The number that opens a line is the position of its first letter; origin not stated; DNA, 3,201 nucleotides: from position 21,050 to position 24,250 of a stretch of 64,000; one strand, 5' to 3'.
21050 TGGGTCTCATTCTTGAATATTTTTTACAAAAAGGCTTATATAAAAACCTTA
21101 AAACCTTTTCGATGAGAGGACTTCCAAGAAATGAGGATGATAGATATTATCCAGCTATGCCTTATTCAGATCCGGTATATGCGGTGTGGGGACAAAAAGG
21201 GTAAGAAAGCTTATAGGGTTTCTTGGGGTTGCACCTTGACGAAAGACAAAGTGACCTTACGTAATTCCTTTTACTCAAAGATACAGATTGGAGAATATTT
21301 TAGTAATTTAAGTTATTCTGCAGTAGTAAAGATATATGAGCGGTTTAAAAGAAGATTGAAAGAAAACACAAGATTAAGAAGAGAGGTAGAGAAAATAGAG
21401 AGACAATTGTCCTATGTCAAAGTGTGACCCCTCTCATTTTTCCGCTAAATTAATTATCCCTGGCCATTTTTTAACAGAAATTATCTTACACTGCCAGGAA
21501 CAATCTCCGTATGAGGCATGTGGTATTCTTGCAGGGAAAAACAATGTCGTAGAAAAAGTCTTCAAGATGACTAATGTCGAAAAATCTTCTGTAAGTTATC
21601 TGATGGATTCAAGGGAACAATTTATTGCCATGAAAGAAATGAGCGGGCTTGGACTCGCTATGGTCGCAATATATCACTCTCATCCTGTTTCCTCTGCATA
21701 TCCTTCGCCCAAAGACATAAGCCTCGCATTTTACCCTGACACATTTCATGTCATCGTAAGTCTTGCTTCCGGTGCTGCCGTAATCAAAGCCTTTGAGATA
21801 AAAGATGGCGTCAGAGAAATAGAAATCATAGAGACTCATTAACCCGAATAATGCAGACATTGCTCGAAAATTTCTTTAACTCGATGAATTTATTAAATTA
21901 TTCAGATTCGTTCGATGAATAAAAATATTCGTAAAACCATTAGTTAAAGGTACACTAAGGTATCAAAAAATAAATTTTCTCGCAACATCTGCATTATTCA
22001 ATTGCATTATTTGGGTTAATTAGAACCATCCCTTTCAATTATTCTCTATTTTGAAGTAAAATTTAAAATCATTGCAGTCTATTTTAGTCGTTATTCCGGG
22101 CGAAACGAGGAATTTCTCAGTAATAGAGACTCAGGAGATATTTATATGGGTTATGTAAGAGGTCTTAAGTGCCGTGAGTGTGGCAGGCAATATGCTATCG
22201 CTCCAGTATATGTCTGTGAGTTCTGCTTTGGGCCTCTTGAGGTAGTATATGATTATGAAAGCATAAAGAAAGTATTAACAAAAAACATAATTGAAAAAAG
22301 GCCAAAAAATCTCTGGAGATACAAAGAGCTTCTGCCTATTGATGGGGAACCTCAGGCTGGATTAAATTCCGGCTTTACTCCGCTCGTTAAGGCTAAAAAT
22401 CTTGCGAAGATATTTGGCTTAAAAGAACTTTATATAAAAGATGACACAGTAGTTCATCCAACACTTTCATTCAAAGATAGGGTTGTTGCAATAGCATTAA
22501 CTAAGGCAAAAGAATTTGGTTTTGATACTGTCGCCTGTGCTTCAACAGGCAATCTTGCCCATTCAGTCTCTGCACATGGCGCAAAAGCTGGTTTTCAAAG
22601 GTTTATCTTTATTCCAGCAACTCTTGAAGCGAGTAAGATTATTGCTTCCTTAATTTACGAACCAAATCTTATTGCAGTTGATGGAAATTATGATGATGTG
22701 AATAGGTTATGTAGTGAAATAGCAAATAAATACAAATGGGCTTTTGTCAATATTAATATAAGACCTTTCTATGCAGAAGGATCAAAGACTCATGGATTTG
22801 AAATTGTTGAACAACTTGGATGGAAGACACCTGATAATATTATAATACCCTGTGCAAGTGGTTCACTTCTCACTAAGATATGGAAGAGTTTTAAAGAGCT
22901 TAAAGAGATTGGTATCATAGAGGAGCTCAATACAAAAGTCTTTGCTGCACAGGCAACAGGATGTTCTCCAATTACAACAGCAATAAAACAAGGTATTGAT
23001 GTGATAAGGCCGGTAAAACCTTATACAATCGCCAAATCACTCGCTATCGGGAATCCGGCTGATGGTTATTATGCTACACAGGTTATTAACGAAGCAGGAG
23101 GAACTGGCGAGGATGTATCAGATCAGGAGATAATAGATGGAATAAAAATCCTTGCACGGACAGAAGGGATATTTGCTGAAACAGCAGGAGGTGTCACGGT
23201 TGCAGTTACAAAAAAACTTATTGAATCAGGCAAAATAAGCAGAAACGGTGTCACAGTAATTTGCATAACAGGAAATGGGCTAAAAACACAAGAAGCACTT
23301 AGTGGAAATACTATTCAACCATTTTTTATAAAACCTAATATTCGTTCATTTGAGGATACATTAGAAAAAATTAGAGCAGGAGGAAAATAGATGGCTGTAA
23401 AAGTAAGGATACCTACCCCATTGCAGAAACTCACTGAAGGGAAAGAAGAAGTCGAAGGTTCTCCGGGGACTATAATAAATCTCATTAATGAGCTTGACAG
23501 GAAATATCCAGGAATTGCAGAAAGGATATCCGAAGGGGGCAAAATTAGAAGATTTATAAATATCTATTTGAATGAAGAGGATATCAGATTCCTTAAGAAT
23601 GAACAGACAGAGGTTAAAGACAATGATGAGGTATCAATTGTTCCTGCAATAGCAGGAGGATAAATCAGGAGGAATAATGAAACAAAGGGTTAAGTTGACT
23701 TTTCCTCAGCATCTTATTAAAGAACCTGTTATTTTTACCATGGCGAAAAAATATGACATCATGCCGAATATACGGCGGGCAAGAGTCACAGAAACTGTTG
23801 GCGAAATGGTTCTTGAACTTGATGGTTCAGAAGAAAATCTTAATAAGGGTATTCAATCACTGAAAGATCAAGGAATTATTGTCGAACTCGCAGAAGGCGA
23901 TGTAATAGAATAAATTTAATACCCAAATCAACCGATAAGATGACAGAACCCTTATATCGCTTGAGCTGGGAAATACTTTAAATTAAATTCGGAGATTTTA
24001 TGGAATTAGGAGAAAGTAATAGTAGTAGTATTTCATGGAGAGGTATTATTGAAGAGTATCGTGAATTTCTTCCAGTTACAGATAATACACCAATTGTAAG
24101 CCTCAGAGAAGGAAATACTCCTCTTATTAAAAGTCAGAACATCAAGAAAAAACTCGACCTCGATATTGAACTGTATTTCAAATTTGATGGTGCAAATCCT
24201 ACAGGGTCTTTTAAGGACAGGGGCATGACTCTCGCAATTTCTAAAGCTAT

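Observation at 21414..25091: Protein-thiocarboxylate (sulfur-carrier) homocysteine pathway fused to the threonine operon, with an unexplained stand-alone NIL protein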

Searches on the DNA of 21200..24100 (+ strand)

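Call 28: search_rna_families(source=window, start=21200, end=24100, threshold=evalue, max_evalue=1)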
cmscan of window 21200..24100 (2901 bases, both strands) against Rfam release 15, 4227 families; matches with E-value up to 1: 1.
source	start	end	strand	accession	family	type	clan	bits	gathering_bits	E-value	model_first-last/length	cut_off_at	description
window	22590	22663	+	RF03141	S4-Flavobacteria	Cis-reg; leader;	CL00119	23.9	35.2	0.27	1-33/33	no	S4-Flavobacteria ribosomal protein leader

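Call 68: search_rna_families(sources=[L093, L091, L083, L085, L086, L087, L088, L092, L081], threshold=gathering)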
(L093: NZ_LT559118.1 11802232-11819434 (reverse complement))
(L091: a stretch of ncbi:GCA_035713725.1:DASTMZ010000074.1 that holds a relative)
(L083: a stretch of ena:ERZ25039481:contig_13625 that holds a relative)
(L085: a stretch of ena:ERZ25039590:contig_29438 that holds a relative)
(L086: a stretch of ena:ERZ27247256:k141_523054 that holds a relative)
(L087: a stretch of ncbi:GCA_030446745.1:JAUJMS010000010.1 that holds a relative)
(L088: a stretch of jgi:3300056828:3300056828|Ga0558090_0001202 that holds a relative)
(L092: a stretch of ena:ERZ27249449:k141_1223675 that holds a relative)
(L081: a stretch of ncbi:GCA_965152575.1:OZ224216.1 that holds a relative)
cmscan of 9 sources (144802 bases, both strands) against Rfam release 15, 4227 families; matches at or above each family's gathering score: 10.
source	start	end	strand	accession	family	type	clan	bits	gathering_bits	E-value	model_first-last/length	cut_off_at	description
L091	8877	8990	+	RF00162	SAM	Cis-reg; riboswitch;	CL00012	80.7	44.4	4.6e-17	1-108/108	no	SAM riboswitch aptamer (S box leader)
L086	7802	7890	+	RF00162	SAM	Cis-reg; riboswitch;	CL00012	73.5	44.4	5.6e-15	1-108/108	no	SAM riboswitch aptamer (S box leader)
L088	7784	7888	+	RF00162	SAM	Cis-reg; riboswitch;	CL00012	71.5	44.4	2.2e-14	1-108/108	no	SAM riboswitch aptamer (S box leader)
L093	7816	7957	+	RF00162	SAM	Cis-reg; riboswitch;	CL00012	68.7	44.4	1.4e-13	1-108/108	no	SAM riboswitch aptamer (S box leader)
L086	1507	1579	+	RF00005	tRNA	Gene; tRNA;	CL00001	66.7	29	5.9e-12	1-71/71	no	tRNA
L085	3004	3076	-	RF00005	tRNA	Gene; tRNA;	CL00001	66.1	29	8.6e-12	1-71/71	no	tRNA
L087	6691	6764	-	RF00005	tRNA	Gene; tRNA;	CL00001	64.8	29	2e-11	1-71/71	no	tRNA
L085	7873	7993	+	RF00162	SAM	Cis-reg; riboswitch;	CL00012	61.8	44.4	1.5e-11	1-108/108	no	SAM riboswitch aptamer (S box leader)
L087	7821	7936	+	RF00162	SAM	Cis-reg; riboswitch;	CL00012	55.7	44.4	8.6e-10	1-108/108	no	SAM riboswitch aptamer (S box leader)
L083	6894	6993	+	RF00162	SAM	Cis-reg; riboswitch;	CL00012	49.2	44.4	6.5e-08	1-108/108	no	SAM riboswitch aptamer (S box leader)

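Call 70: search_rna_families(sources=[L001, L004, L019, L043, L058, L068, L074, L079], threshold=gathering)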
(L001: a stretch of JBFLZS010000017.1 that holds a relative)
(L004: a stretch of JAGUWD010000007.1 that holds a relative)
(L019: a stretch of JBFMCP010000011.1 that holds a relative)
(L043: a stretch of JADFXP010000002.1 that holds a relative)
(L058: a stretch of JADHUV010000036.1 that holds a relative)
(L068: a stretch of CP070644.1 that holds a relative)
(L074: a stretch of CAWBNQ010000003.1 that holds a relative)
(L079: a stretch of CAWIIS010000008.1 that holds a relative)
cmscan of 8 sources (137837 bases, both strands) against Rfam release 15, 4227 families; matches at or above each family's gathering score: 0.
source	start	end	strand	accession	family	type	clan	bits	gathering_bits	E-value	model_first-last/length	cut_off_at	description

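Call 83: search_rna_families(sources=[L009, L021, L030, L032, L039, L045, L055, L076], threshold=gathering)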
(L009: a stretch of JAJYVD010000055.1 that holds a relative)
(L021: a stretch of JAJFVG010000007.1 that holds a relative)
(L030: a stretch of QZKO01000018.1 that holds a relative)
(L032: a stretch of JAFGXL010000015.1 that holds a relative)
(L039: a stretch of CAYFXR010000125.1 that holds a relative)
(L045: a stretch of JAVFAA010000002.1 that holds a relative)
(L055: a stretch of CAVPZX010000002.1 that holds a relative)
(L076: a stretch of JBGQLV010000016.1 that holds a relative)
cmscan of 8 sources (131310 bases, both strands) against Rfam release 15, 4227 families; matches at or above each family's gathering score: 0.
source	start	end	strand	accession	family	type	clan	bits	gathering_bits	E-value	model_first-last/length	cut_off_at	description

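Call 97: search_rna_families(sources=[L137, L146, L148, L149, L152, L101, L110, L118, L135, L171], threshold=gathering)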
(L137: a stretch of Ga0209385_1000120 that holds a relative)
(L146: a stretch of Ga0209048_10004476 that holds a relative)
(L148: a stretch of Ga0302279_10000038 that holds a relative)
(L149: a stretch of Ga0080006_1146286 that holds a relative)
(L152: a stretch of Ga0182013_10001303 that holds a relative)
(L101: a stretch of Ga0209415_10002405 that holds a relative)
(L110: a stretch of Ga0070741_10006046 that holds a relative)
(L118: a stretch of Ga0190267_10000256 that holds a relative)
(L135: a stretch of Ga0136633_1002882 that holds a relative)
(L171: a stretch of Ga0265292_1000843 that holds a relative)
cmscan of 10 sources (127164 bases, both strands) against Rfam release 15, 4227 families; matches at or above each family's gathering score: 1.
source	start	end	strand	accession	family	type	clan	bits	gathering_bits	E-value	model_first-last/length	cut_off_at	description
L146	1595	1747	-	RF00174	Cobalamin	Cis-reg; riboswitch;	CL00101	42.1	31.5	6.1e-07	1-189/189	no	Cobalamin riboswitch aptamer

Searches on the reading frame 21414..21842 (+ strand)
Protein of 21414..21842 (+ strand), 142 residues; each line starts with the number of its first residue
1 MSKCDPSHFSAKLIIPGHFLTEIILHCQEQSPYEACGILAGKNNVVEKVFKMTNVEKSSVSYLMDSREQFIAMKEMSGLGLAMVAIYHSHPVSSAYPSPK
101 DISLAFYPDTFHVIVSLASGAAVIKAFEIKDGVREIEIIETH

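Call 3: search_protein_families(library=pfam, proteins=[window:21414-21842:+], max_evalue=0.01)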
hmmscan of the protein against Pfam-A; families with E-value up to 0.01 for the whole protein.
window:21414-21842:+ (142 aa): 1 family
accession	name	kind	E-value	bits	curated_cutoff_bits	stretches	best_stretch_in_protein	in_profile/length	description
PF14464.11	Prok-JAB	-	1.2e-19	70.7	25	1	20-117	5-103/114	Prokaryotic homologs of the JAB domain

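Call 4: search_protein_families(library=ncbifam, proteins=[window:21414-21842:+], max_evalue=0.01)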
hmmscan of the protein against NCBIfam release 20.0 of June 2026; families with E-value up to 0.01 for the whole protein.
window:21414-21842:+ (142 aa): 1 family
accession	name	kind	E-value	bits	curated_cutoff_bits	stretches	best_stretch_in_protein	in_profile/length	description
NF041370.1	desamp_Halo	equivalog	1.3e-17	64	130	1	21-129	9-121/133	desampylase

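Call 102: search_protein_families(library=padloc, proteins=[window:21414-21842:+], max_evalue=0.001)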
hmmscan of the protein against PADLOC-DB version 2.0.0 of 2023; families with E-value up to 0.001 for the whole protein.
window:21414-21842:+ (142 aa): 4 families
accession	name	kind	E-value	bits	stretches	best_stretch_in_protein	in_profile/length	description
PDLC00890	JAB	-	3.8e-06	24.5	1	10-103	9-110/157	JAB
PDLC00901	JAB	-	7e-05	20.8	0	13-89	18-90/163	JAB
PDLC00896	JAB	-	0.00016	19.4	0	11-102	11-112/159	JAB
PDLC00891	JAB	-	0.00037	18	1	56-103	62-109/159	JAB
